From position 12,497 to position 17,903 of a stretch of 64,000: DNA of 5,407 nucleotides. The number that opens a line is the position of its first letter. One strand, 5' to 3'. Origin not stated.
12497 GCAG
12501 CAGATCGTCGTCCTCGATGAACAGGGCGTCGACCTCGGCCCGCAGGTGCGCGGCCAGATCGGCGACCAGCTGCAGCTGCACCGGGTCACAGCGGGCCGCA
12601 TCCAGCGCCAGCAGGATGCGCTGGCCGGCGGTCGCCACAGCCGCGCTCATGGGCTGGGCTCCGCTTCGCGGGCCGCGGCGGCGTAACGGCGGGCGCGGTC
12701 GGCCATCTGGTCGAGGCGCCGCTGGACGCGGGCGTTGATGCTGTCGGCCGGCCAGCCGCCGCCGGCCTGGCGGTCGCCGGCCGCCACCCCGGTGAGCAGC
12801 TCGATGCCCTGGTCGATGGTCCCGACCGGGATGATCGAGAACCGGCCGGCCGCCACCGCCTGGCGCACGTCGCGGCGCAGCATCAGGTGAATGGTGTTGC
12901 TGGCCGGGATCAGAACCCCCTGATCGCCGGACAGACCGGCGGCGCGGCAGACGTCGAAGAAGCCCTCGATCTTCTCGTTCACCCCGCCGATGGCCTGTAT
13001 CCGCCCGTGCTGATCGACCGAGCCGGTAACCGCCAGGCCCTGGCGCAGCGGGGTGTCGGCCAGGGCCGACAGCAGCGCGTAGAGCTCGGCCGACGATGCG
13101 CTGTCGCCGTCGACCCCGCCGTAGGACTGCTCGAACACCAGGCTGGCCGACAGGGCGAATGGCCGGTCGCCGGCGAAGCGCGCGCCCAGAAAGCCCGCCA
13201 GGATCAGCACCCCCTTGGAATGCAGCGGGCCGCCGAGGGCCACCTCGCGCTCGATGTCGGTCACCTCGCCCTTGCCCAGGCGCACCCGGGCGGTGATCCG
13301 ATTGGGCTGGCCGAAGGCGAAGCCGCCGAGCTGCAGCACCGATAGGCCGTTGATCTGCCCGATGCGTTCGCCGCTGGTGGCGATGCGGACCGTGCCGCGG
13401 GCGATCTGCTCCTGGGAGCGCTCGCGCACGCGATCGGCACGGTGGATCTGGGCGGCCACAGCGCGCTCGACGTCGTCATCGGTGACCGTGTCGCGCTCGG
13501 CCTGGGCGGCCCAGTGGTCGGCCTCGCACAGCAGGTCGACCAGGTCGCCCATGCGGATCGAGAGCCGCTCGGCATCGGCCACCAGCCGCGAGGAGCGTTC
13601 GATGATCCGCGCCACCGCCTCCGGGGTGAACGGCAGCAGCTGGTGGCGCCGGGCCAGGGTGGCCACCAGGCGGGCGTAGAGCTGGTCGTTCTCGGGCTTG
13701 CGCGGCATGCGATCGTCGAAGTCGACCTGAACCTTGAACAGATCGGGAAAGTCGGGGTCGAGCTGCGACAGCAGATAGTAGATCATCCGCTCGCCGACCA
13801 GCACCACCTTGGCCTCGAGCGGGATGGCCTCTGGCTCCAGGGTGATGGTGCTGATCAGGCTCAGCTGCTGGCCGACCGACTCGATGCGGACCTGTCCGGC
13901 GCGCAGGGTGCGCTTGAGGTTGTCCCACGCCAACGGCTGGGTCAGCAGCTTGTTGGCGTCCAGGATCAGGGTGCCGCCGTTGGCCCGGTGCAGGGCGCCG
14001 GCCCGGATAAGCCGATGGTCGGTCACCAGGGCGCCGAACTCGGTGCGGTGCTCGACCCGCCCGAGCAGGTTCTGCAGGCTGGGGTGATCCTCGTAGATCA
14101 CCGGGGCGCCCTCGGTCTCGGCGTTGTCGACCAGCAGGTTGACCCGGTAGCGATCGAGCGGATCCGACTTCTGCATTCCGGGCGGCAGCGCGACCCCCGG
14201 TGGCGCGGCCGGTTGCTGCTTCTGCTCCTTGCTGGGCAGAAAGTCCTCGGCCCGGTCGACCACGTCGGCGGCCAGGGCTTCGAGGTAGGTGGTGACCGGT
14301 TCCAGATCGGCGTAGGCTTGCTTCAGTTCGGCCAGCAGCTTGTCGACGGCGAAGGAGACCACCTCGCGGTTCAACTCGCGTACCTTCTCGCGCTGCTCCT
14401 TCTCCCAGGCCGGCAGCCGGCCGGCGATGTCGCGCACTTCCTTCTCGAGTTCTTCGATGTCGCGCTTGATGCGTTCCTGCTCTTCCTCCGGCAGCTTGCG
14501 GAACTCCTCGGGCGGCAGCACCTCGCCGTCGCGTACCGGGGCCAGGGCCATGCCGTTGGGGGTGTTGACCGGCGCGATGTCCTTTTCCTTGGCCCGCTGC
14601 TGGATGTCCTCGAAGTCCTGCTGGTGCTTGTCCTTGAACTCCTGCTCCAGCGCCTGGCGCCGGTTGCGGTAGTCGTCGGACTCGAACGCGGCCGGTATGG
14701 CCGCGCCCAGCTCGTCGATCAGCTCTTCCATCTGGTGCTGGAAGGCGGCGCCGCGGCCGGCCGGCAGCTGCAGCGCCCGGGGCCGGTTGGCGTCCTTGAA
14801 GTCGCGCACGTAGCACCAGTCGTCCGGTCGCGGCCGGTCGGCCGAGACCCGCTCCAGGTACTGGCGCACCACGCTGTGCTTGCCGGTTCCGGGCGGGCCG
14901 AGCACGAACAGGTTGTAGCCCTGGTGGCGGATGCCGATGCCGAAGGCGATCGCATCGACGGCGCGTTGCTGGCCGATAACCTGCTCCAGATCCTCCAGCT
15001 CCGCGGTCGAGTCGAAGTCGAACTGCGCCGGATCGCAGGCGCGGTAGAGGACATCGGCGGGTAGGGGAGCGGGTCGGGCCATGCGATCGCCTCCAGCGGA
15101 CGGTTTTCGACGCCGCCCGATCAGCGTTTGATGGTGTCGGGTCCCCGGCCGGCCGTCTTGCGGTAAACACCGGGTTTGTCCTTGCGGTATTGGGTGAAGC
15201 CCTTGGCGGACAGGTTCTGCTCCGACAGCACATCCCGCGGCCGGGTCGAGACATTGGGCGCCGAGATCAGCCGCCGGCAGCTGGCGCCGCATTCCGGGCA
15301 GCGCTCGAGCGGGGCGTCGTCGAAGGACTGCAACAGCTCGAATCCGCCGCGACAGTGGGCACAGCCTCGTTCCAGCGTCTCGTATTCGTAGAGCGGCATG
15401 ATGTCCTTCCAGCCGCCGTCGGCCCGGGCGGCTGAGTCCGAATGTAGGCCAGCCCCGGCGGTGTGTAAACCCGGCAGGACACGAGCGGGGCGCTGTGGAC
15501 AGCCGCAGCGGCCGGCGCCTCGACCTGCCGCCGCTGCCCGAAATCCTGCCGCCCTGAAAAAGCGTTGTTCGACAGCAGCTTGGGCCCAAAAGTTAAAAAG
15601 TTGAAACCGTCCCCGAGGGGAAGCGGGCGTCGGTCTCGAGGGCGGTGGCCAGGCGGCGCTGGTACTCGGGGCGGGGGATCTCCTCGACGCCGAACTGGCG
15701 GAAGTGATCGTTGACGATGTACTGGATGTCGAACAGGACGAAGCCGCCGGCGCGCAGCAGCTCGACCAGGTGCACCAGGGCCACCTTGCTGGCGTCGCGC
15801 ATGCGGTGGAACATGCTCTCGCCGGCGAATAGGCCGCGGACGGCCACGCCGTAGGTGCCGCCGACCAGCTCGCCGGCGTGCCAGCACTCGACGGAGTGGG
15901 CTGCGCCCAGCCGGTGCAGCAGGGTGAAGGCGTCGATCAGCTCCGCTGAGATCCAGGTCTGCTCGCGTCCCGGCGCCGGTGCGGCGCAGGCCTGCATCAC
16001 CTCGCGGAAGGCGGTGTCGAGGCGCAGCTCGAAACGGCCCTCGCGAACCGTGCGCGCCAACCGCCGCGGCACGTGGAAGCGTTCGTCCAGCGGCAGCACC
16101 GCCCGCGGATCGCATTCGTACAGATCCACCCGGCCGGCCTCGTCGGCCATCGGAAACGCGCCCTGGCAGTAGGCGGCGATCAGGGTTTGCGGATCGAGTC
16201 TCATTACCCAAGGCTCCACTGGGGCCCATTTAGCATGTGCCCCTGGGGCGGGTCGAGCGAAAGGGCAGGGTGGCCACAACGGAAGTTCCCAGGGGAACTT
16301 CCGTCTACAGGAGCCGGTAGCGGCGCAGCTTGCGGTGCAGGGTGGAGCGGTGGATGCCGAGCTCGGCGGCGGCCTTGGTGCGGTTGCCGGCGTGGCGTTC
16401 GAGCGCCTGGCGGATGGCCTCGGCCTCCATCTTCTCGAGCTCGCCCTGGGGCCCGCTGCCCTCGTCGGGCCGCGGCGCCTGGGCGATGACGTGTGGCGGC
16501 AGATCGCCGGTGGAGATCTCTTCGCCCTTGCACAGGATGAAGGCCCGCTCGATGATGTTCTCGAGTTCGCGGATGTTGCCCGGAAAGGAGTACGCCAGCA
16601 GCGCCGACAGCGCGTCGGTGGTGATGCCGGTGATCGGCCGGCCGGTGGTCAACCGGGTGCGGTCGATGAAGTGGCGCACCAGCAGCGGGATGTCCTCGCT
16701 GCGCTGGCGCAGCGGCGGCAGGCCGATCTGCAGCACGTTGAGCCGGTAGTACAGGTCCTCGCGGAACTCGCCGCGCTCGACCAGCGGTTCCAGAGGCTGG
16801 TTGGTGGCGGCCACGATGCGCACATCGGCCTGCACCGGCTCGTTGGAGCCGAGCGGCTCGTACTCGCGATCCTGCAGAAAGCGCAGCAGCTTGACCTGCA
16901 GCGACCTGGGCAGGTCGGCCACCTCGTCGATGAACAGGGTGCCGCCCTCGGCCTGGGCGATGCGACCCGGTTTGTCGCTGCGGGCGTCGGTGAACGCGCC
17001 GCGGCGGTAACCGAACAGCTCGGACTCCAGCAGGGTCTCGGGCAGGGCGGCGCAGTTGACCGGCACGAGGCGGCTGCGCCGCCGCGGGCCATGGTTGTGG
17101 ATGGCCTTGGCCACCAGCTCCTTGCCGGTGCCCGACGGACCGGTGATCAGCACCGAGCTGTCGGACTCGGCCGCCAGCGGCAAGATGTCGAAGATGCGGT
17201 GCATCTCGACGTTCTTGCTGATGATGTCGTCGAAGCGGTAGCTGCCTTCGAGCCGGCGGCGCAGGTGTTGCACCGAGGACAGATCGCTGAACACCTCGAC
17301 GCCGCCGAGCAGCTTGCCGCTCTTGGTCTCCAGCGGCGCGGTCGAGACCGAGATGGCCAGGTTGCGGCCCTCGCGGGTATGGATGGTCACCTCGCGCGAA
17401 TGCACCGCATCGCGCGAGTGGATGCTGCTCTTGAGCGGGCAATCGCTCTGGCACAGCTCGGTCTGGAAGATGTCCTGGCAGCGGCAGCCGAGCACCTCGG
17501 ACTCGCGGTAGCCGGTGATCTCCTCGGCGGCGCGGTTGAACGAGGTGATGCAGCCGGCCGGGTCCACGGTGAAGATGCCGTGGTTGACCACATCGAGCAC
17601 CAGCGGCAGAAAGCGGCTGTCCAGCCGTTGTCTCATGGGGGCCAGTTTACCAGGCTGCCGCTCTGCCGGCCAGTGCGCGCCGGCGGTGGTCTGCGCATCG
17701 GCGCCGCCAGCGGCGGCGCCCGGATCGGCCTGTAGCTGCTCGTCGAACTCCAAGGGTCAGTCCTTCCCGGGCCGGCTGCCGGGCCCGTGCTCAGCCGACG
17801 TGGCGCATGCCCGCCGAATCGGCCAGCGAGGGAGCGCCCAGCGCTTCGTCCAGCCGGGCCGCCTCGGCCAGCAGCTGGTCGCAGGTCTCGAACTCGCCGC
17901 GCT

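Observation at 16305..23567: Soluble Hdr/Qmo-like redox module with a TusE/DsrC-like protein, under predicted sigma-54 control, without apr/sat/dsr neighbours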

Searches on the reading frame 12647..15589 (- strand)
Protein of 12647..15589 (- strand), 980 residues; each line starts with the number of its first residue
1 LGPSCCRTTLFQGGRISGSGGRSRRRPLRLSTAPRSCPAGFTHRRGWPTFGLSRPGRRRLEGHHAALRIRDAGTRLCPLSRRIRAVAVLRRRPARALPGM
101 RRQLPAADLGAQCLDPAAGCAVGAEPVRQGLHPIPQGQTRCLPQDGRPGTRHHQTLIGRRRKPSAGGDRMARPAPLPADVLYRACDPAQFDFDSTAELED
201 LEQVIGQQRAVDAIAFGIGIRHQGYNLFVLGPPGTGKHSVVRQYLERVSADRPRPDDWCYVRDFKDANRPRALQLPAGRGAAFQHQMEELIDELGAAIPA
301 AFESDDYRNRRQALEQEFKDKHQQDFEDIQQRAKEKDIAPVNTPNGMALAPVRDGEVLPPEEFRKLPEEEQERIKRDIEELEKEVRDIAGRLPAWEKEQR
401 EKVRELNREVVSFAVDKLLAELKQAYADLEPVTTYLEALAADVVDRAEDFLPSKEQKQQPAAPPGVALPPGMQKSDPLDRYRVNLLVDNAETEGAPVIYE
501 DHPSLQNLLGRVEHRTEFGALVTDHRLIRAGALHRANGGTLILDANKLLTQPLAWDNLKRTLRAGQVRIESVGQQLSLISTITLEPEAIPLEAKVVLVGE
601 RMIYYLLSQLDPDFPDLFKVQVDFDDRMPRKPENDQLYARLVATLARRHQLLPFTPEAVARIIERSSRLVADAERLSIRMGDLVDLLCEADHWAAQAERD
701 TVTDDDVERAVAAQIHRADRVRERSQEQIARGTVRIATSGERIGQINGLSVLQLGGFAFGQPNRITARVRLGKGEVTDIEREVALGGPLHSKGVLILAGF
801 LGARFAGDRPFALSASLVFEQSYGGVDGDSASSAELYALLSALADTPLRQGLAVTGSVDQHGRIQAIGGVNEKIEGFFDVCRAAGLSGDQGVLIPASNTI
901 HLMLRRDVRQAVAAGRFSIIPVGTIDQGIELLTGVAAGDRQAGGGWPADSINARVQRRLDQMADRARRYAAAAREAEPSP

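Call 6: search_protein_families(library=pfam, proteins=[window:12647-15589:-], max_evalue=0.0001)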
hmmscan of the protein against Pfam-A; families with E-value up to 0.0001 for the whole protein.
window:12647-15589:- (980 aa): 4 families
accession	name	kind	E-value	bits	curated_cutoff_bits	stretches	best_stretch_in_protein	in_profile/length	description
PF13654.12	AAA_32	-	8.8e-54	181.5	21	1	493-625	1-133/133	LonB-like, AAA domain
PF20436.4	LonB_AAA-LID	-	3.3e-23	81.9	22.4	1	653-717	1-65/65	Archaeal LonB, AAA+ ATPase LID domain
PF20437.3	LonC_helical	-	1.2e-14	54.4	24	1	257-290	1-34/34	Lon-like LonC helical domain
PF05362.19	Lon_C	-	1.4e-08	35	21.1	1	827-928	108-198/205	Lon protease (S16) C-terminal proteolytic domain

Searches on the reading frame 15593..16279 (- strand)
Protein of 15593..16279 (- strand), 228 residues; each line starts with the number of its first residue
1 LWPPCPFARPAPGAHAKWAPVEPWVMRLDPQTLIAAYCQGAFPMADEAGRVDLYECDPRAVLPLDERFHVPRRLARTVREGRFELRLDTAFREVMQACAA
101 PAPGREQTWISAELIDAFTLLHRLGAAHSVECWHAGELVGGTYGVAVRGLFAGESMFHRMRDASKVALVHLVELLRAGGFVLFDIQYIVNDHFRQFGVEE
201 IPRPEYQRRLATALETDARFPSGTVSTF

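Call 6: search_protein_families(library=pfam, proteins=[window:15593-16279:-], max_evalue=0.0001)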
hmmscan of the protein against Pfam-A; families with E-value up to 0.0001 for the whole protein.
window:15593-16279:- (228 aa): 1 family
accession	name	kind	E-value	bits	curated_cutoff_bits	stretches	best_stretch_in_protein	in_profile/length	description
PF03588.20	Leu_Phe_trans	-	4.9e-62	208.9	22.7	1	30-202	1-171/171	Leucyl/phenylalanyl-tRNA protein transferase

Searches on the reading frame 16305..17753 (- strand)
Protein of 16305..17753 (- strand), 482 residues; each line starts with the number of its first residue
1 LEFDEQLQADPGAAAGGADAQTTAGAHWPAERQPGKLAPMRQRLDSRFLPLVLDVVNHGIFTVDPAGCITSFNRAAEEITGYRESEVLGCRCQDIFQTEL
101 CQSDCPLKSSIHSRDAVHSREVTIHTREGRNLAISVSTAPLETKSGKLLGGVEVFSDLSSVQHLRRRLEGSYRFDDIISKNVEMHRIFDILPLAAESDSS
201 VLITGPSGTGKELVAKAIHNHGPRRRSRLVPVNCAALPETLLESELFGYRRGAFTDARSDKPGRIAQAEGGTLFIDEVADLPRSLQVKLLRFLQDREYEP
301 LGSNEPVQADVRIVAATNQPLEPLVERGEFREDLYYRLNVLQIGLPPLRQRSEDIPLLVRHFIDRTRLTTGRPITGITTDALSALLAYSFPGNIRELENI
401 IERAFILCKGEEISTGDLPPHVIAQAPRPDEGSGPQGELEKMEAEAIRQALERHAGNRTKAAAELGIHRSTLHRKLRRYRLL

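Call 3: search_protein_families(library=pfam, proteins=[window:16305-17753:-], max_evalue=0.01)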
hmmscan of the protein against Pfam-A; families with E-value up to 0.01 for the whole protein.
window:16305-17753:- (482 aa): 21 families
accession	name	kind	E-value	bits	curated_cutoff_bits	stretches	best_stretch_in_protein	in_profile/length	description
PF00158.32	Sigma54_activat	-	6.3e-66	221.7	20.2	1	177-343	1-167/168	Sigma-54 interaction domain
PF25601.1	AAA_lid_14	-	4.4e-27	94.2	27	1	349-429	1-81/87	AAA+ ATPase lid domain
PF14532.12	Sigma54_activ_2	-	1e-20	74.8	25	1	183-348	6-138/138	Sigma-54 interaction domain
PF02954.25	HTH_8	-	1.8e-16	60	22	1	439-479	2-42/42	Bacterial regulatory protein, Fis family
PF13426.13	PAS_9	-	7.9e-12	45.8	27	1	58-159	2-102/103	PAS domain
PF08448.16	PAS_4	-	2.8e-10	40.8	23.1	1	53-160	1-107/110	PAS fold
PF07728.20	AAA_5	-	3e-10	40.7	22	1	201-321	2-125/139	AAA domain (dynein-related subfamily)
PF00989.32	PAS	-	2.6e-07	31.1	22.6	1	56-150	10-105/113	PAS fold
PF01078.27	Mg_chelatase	-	1.8e-06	27.9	20.3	0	259-299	96-136/207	Magnesium chelatase, subunit ChlI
PF00004.35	AAA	-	8.8e-06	26.6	21.2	1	201-323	1-116/131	ATPase family associated with various cellular activities (AAA)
PF13188.13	PAS_8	-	6.8e-05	23.1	21.8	1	52-95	6-46/65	PAS domain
PF13556.12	HTH_30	-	0.00012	22.3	27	1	453-479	10-36/59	PucR C-terminal helix-turn-helix domain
PF18024.7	HTH_50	-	0.00015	21.8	27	1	439-480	8-48/50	Helix-turn-helix domain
PF13191.12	AAA_16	-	0.00047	21.1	32.6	1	194-256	20-88/167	AAA ATPase domain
PF12775.13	AAA_7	-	0.0014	18.6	25.8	1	171-234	6-69/181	P-loop containing dynein motor region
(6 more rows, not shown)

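Call 4: search_protein_families(library=ncbifam, proteins=[window:16305-17753:-], max_evalue=0.01)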
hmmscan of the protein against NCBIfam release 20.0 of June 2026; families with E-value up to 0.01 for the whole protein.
window:16305-17753:- (482 aa): 44 families (the best 25 are shown)
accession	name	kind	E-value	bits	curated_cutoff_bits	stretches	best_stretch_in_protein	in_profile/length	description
NF041552.1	TF_PrdR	equivalog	1.8e-107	360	795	1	49-479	136-576/577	sigma-54 dependent transcriptional regulator PrdR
NF008469.0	PRK11361.1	equivalog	3.1e-100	336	714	1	160-479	128-454/461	acetoacetate metabolism transcriptional regulator AtoC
TIGR02915.1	PEP_resp_reg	equivalog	7.5e-96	321.7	502.6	1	163-481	124-444/445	PEP-CTERM-box response regulator transcription factor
TIGR01817.1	nifA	equivalog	9.6e-94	315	528.85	1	169-418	190-438/534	nif-specific transcriptional activator NifA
TIGR01818.1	ntrC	equivalog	5.8e-92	308.9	558.6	2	173-425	132-384/463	nitrogen regulation protein NR(I)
NF038308.1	RNA_repair_RtcR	equivalog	3.5e-90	303.3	650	1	164-479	169-516/530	RNA repair transcriptional activator RtcR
NF003451.0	PRK05022.1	equivalog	2e-89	300.7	476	1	173-480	188-509/512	nitric oxide reductase transcriptional regulator NorR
NF007689.0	PRK10365.1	equivalog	2.3e-89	300.2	760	1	177-478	141-441/441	sigma-54-dependent response regulator transcription factor ZraR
TIGR02329.1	propionate_PrpR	equivalog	3.3e-89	299.9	499.2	1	162-477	199-525/526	propionate catabolism operon regulatory protein PrpR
NF011958.0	PRK15429.1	equivalog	6.7e-84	282.8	830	1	173-479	377-684/692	formate hydrogenlyase transcriptional activator FlhA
NF050807.1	TransRegFlbDCaul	equivalog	6e-82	275.9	750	1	176-480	119-439/454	sigma-54-dependent transcriptional regulator FlbD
NF011953.0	PRK15424.1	equivalog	2e-81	274.2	703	1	163-478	207-533/538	propionate catabolism operon regulatory protein PrpR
NF011695.0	PRK15115.1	equivalog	7.7e-81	272.1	763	1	175-481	135-438/445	two-component system response regulator GlrR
NF008176.1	PRK10923.1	equivalog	1.1e-75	255.1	620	1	167-425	130-388/469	nitrogen regulation protein NR(I)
NF051870.1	NAssimRespRegNtrX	equivalog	8e-75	252.4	600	1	172-478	136-449/452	nitrogen assimilation response regulator NtrX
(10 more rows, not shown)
